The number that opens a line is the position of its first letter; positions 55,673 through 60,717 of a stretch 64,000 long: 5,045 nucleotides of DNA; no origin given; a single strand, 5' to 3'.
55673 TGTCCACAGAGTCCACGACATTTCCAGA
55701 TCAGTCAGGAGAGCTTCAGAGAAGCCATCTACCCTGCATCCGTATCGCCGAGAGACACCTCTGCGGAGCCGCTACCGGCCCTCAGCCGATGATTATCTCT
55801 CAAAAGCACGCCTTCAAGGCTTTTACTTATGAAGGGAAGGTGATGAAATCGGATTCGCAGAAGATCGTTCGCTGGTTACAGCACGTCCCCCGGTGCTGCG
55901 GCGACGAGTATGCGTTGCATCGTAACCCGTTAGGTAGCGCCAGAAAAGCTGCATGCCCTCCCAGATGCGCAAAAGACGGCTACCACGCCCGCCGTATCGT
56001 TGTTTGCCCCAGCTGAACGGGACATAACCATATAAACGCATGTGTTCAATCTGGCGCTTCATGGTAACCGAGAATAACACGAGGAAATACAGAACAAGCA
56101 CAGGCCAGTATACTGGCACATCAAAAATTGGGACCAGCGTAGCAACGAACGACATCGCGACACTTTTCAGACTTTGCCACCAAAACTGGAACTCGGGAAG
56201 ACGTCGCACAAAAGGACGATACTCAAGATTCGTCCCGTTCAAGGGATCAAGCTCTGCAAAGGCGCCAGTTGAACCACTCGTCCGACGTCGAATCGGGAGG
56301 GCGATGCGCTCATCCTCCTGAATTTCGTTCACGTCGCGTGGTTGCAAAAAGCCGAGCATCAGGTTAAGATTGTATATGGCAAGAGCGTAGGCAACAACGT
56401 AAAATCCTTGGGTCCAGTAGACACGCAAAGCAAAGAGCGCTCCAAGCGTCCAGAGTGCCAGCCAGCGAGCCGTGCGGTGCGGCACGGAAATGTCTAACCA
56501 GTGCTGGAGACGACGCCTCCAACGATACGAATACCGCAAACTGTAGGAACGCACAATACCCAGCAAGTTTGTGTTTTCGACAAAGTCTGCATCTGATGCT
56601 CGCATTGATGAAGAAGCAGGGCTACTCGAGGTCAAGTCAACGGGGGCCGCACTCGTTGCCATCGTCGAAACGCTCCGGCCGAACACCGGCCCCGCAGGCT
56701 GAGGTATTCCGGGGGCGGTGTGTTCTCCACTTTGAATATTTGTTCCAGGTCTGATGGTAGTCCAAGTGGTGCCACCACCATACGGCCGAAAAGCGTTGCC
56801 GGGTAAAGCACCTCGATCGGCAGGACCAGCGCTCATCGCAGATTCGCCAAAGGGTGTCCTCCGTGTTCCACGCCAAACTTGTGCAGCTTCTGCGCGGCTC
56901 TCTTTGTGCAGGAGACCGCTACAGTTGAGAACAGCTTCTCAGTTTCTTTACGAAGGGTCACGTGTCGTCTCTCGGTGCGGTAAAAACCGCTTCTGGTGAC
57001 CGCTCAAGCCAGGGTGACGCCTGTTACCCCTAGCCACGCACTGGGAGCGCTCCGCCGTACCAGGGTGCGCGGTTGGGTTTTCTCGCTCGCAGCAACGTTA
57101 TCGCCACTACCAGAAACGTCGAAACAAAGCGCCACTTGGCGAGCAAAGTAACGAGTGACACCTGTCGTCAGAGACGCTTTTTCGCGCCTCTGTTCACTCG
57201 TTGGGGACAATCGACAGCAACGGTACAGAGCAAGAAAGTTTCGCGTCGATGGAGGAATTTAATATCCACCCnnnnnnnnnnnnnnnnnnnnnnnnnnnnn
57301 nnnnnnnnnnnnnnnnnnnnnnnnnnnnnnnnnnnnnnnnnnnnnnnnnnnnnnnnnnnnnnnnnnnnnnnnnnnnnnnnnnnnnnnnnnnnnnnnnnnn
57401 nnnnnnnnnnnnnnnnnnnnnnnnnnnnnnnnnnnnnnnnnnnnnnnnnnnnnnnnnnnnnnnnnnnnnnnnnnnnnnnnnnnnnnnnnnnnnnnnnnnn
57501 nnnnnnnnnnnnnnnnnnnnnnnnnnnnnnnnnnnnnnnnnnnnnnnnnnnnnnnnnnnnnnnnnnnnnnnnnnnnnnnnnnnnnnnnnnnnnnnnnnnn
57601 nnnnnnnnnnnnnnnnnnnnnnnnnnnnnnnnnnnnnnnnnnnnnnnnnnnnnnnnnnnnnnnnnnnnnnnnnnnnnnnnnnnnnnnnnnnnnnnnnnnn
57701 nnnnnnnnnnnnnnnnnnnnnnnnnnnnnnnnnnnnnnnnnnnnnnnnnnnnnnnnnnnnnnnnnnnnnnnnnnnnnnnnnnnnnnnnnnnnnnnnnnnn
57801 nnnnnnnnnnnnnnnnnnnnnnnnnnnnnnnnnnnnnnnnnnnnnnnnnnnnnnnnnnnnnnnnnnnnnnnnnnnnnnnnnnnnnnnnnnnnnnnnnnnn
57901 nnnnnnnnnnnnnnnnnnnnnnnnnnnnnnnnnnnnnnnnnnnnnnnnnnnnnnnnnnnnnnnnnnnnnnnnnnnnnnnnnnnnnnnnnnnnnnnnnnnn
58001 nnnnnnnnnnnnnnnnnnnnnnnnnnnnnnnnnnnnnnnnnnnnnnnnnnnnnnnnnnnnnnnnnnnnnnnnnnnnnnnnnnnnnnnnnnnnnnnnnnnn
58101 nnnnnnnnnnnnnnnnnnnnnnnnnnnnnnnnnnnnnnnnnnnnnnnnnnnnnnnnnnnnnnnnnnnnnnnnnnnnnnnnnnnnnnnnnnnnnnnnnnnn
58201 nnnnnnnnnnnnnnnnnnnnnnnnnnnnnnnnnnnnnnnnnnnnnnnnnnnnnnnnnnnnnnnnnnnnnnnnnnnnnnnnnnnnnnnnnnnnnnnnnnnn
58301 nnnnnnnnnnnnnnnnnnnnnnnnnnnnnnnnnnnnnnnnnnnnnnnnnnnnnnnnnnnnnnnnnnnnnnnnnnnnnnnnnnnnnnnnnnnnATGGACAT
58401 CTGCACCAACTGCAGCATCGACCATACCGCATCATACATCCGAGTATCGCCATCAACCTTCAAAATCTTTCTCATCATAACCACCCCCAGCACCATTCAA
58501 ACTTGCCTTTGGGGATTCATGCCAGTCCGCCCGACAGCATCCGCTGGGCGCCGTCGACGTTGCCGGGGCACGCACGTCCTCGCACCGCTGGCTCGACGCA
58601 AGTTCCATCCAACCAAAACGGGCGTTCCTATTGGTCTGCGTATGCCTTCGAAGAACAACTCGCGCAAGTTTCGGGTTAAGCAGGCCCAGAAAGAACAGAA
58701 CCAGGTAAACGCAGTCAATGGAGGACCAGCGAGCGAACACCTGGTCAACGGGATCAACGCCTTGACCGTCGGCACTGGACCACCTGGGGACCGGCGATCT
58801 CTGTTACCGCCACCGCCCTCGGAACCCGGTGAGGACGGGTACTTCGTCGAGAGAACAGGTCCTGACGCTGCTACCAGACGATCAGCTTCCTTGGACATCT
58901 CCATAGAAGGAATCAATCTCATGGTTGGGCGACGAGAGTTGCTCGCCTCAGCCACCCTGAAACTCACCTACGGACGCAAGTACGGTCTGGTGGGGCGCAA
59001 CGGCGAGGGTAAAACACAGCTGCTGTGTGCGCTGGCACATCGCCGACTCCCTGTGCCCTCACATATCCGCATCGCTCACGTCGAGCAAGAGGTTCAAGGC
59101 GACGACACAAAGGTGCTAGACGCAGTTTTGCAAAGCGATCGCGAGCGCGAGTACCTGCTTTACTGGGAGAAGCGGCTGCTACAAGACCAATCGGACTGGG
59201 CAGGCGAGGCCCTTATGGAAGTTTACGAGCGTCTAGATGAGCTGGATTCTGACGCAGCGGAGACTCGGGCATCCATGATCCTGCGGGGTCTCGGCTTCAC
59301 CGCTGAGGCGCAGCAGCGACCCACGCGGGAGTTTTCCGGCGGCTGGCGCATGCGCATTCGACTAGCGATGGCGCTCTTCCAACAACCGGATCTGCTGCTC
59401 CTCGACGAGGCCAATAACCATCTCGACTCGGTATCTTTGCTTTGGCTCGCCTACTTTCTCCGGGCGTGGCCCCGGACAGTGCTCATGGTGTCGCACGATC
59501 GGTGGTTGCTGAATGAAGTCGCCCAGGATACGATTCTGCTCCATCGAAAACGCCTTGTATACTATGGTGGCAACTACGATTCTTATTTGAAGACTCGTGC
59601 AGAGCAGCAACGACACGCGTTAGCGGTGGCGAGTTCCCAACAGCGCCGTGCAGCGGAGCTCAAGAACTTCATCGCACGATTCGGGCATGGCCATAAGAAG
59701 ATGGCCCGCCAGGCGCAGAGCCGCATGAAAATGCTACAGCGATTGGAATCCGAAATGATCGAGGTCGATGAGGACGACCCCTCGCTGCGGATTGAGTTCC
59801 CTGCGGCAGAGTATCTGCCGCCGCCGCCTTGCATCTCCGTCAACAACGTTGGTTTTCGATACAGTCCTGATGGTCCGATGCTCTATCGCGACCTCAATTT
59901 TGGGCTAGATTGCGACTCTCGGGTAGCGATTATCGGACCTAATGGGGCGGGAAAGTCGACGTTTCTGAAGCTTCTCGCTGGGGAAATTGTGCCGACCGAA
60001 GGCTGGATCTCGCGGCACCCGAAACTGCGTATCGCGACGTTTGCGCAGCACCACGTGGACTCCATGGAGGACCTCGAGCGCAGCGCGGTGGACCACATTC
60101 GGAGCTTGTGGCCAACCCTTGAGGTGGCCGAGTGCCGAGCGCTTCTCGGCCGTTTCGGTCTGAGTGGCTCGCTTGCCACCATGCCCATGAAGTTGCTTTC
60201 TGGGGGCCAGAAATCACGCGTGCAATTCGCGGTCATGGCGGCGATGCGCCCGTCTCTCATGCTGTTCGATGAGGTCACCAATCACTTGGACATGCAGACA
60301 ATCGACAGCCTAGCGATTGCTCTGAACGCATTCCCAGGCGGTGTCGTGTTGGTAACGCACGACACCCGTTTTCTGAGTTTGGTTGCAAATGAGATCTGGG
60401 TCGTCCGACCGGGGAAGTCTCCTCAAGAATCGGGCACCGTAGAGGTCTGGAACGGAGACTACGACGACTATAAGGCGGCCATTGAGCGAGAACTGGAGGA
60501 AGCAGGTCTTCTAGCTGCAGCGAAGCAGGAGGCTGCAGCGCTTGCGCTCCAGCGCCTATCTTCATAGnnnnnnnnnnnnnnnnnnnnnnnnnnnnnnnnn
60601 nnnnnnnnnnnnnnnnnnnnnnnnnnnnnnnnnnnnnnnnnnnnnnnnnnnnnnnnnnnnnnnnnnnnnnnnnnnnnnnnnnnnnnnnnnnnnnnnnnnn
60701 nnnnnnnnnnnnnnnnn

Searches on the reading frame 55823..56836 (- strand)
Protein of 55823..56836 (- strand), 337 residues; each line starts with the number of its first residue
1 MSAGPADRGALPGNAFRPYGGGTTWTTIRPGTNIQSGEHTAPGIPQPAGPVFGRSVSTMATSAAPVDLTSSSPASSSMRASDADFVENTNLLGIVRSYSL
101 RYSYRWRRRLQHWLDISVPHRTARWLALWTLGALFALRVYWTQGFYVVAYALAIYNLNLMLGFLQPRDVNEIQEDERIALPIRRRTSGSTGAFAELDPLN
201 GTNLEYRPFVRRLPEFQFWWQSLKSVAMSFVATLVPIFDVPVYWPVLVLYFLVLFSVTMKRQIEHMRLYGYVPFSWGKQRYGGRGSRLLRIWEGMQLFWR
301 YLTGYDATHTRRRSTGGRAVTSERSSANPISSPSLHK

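Call 10: search_protein_families(library=pfam, proteins=[window:55823-56836:-], max_evalue=0.01)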
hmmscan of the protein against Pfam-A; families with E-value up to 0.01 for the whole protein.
window:55823-56836:- (337 aa): 1 family
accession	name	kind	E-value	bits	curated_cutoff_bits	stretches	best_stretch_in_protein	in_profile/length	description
PF03248.18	Rer1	-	1.9e-58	197.5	23.9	1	105-281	5-166/167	Rer1 family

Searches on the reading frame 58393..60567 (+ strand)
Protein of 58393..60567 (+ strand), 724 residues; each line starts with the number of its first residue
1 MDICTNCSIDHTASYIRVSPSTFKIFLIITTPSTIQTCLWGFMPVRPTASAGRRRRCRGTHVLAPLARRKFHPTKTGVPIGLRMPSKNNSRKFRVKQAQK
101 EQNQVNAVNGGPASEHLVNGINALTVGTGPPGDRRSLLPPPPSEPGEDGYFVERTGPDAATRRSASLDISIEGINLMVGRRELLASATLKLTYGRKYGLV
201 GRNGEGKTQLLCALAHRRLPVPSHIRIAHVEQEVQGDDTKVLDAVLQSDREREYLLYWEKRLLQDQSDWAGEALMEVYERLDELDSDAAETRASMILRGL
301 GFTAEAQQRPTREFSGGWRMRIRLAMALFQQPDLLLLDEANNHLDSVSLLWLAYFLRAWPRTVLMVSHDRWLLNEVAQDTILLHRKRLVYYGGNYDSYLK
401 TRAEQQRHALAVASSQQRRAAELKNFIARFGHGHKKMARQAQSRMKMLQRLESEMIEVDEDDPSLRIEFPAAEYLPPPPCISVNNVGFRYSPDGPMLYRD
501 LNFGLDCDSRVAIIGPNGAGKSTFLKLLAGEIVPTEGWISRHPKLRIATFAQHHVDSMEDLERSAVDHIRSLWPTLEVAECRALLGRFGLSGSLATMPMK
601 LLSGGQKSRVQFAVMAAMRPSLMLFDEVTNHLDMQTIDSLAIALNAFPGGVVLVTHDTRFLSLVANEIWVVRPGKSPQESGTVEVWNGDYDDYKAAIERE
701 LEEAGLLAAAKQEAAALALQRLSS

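Call 10: search_protein_families(library=pfam, proteins=[window:58393-60567:+], max_evalue=0.01)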
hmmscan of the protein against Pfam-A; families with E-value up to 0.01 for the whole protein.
window:58393-60567:+ (724 aa): 11 families
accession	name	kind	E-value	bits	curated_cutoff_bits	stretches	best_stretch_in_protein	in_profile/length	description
PF00005.33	ABC_tran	-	3.7e-41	141.4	25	2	499-630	2-137/137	ABC transporter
PF12848.13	ABC_tran_Xtn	-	1.1e-20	73.9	25.9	1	383-466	3-84/85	ABC transporter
PF13304.12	AAA_21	-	9.8e-13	49.3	27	2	593-661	229-303/304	AAA domain, putative AbiEii toxin, Type IV TA system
PF02463.25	SMC_N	-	1.4e-11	44.7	40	1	599-662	134-203/220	RecF/RecN/SMC N terminal domain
PF25199.1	nSTAND_NTPase5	-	2.6e-05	24.5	34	0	511-538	44-71/145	Novel STAND NTPase 5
PF13476.12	AAA_23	-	4.4e-05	24.7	27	0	511-528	22-39/201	AAA domain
PF13555.12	AAA_29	-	0.00014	22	27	0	508-525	22-39/61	P-loop containing region of AAA domain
PF13521.12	AAA_28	-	0.0015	19.2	27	0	510-531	1-22/164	AAA domain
PF05729.18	NACHT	-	0.0015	18.8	26.7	0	510-532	2-24/167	NACHT domain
PF01926.29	MMR_HSR1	-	0.0023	18.4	21.9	0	510-534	1-25/113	50S ribosome-binding GTPase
PF13175.12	AAA_15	-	0.0079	16.3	32.1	0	510-528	25-43/374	AAA ATPase domain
